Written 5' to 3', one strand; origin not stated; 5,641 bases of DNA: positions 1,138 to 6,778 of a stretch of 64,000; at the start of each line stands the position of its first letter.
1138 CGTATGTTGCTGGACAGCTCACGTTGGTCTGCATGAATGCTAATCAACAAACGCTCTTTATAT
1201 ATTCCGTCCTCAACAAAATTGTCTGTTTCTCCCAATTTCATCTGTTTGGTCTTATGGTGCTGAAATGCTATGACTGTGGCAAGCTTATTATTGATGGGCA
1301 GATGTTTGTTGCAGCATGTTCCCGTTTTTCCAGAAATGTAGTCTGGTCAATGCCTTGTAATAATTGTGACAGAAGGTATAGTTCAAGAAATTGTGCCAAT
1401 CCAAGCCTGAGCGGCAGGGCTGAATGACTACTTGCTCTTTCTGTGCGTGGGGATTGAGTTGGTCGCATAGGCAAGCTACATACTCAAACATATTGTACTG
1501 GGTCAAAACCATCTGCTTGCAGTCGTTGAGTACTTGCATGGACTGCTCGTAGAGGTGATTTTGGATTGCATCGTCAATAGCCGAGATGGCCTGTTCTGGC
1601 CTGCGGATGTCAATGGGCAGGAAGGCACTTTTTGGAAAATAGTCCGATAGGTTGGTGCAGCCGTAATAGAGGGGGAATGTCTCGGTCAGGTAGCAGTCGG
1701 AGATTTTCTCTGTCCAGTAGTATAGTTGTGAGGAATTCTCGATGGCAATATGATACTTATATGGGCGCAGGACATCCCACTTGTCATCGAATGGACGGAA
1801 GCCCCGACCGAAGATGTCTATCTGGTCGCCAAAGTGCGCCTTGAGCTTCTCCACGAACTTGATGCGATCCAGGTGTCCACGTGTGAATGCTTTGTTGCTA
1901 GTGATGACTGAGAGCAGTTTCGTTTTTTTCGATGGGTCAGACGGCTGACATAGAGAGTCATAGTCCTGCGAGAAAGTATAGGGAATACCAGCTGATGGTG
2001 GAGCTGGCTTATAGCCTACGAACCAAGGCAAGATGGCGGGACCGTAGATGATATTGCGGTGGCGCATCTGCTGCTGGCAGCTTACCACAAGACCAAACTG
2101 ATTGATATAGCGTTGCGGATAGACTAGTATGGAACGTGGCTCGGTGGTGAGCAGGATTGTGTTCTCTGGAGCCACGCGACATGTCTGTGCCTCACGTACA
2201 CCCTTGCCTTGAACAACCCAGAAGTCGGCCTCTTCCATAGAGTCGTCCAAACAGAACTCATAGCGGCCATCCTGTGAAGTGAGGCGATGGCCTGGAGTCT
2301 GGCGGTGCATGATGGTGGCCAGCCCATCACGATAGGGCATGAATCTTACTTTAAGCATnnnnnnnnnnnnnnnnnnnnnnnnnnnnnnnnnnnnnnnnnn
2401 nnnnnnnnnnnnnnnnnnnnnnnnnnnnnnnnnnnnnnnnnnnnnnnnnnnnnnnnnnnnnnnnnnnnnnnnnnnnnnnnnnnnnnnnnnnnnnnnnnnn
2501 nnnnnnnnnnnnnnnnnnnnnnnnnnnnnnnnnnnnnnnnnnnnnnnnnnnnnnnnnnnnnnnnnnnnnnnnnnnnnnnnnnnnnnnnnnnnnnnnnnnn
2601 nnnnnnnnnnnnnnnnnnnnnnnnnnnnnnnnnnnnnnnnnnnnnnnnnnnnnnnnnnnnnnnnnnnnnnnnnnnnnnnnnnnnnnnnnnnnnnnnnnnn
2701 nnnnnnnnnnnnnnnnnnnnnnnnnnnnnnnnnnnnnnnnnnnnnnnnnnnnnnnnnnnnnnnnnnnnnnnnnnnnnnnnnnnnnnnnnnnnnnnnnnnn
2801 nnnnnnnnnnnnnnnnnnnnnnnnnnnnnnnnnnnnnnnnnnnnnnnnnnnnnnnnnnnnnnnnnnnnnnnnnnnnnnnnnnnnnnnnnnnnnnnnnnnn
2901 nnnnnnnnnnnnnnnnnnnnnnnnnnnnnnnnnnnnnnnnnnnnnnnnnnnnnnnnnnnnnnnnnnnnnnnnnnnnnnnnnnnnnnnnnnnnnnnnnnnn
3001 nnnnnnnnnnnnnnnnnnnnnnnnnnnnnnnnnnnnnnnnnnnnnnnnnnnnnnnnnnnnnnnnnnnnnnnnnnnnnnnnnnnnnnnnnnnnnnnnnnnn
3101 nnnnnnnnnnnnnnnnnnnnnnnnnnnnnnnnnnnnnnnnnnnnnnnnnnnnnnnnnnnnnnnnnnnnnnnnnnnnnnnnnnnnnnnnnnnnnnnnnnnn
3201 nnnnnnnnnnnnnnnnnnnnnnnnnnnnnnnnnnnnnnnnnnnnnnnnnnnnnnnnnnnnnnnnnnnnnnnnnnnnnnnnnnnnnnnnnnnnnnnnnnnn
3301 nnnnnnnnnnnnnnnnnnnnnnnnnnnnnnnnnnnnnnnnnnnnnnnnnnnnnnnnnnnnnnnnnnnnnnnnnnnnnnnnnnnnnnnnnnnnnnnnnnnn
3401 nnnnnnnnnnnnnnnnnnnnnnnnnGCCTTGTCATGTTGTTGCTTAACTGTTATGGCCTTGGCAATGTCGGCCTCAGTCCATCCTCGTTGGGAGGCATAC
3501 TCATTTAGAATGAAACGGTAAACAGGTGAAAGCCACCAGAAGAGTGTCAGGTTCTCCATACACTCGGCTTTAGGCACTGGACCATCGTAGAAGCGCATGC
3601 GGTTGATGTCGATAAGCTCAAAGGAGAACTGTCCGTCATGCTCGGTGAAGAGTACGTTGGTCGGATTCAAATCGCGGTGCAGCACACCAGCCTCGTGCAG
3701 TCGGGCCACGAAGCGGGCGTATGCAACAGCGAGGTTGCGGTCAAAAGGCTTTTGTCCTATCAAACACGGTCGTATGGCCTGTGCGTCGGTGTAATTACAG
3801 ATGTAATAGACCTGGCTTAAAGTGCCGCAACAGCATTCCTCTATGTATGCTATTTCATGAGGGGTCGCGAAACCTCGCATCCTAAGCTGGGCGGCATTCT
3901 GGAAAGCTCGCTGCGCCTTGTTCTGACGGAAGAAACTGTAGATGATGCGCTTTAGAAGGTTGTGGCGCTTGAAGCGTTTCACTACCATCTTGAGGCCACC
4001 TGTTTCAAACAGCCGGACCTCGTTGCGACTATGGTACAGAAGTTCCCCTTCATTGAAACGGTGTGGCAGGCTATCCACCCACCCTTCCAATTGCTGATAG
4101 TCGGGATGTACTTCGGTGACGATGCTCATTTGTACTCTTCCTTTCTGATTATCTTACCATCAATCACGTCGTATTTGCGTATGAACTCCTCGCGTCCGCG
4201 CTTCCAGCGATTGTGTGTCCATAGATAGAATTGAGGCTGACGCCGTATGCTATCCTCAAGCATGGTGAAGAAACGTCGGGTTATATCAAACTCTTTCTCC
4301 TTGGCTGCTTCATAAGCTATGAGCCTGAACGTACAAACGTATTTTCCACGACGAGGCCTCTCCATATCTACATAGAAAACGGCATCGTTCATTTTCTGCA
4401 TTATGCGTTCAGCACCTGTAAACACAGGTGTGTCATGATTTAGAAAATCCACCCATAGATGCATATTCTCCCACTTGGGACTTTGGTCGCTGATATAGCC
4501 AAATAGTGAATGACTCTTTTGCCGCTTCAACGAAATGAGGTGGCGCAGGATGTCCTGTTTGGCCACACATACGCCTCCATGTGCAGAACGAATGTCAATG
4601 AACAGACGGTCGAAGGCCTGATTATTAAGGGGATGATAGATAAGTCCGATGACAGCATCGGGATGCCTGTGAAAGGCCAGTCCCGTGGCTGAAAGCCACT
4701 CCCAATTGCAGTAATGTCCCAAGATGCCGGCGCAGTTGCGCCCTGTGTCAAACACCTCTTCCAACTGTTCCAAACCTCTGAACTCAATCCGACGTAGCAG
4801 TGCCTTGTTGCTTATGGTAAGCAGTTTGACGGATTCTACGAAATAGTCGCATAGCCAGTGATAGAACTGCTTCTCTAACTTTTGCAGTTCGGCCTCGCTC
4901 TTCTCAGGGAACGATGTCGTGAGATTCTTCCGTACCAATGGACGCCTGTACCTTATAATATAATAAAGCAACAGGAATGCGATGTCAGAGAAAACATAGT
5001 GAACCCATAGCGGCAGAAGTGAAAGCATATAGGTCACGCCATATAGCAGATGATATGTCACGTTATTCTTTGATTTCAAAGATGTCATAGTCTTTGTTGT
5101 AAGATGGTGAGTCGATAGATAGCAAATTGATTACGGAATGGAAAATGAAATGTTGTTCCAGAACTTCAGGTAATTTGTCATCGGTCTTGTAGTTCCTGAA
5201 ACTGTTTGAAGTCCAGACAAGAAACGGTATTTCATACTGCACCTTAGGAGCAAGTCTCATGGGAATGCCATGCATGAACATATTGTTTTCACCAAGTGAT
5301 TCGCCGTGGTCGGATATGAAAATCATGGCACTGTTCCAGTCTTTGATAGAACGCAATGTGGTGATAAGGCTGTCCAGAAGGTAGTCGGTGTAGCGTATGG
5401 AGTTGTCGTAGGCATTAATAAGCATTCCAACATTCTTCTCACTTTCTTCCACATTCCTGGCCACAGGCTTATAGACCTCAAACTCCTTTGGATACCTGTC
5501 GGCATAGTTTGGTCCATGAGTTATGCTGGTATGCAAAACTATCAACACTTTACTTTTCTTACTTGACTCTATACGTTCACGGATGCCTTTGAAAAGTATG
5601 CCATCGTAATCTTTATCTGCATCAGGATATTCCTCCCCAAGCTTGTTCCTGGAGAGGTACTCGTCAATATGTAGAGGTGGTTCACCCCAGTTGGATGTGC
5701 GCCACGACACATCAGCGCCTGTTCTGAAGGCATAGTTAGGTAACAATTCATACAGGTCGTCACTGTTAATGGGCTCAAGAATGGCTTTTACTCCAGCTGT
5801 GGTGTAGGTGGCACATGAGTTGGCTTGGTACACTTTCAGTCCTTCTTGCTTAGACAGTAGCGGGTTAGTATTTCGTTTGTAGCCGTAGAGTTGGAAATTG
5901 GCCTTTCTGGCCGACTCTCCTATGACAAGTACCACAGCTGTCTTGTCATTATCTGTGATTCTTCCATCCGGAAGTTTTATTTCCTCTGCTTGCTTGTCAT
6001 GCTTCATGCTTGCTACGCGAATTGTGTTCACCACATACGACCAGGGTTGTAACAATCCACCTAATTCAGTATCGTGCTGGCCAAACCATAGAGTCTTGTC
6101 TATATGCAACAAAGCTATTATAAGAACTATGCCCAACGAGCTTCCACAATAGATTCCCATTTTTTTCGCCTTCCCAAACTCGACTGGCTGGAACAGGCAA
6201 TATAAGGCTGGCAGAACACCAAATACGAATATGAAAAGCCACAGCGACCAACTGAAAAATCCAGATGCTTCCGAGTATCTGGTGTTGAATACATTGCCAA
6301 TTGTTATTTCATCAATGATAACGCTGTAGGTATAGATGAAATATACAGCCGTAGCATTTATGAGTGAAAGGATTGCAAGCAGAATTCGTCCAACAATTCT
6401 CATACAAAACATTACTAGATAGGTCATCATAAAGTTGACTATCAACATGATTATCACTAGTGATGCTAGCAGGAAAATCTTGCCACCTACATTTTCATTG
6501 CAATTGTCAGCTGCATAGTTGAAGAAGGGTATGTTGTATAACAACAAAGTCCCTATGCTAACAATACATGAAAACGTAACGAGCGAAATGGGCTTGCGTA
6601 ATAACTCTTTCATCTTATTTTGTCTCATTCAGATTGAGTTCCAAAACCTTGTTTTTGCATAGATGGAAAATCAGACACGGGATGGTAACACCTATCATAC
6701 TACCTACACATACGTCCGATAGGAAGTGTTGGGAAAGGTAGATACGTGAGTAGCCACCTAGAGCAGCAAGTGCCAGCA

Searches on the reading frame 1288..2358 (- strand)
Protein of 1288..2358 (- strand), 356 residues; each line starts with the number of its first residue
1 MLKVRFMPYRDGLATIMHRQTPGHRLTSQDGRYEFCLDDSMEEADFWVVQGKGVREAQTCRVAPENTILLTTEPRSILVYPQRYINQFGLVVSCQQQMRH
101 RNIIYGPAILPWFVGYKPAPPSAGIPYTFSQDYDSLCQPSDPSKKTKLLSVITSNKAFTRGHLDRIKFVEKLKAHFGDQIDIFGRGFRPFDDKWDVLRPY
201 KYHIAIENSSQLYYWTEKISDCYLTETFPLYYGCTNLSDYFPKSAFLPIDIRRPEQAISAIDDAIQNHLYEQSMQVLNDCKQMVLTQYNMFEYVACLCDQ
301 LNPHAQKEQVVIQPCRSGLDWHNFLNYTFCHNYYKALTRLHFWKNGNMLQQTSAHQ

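Call 78: search_protein_families(library=pfam, proteins=[window:1288-2358:-], max_evalue=0.00001)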
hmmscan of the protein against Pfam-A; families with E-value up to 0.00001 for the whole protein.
window:1288-2358:- (356 aa): 1 family
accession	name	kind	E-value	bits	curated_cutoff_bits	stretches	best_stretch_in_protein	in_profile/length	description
PF00852.26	Glyco_transf_10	-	2.4e-11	44.1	23.9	1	143-309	2-174/182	Glycosyltransferase family 10 (fucosyltransferase) C-term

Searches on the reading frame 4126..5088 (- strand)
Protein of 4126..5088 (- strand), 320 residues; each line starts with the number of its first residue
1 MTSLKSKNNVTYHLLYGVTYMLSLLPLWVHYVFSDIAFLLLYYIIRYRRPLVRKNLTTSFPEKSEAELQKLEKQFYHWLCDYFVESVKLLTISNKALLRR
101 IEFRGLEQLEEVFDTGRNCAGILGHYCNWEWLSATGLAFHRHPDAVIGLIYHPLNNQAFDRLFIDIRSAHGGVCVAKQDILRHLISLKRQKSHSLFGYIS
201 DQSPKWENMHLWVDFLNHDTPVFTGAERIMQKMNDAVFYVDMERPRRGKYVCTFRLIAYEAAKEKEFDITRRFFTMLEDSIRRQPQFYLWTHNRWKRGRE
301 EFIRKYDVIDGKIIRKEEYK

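Call 78: search_protein_families(library=pfam, proteins=[window:4126-5088:-], max_evalue=0.00001)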
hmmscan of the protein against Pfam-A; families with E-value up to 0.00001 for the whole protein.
window:4126-5088:- (320 aa): 1 family
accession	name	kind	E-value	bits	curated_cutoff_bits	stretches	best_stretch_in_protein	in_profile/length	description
PF03279.18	Lip_A_acyltrans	-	4.1e-33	115.3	22.3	1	12-297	16-295/295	Bacterial lipid A biosynthesis acyltransferase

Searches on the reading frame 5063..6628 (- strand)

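Call 78: search_protein_families(library=pfam, proteins=[window:5063-6628:-], max_evalue=0.00001)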
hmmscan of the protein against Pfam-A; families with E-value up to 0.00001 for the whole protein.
window:5063-6628:- (521 aa): 2 families
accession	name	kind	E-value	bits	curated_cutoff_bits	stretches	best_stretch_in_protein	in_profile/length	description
PF00884.28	Sulfatase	-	4.4e-43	148.2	25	1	232-503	3-299/301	Sulfatase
PF08019.17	EptA_B_N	-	2e-28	99.7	22.3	1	66-207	4-149/152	Phosphoethanolamine transferase EptA/EptB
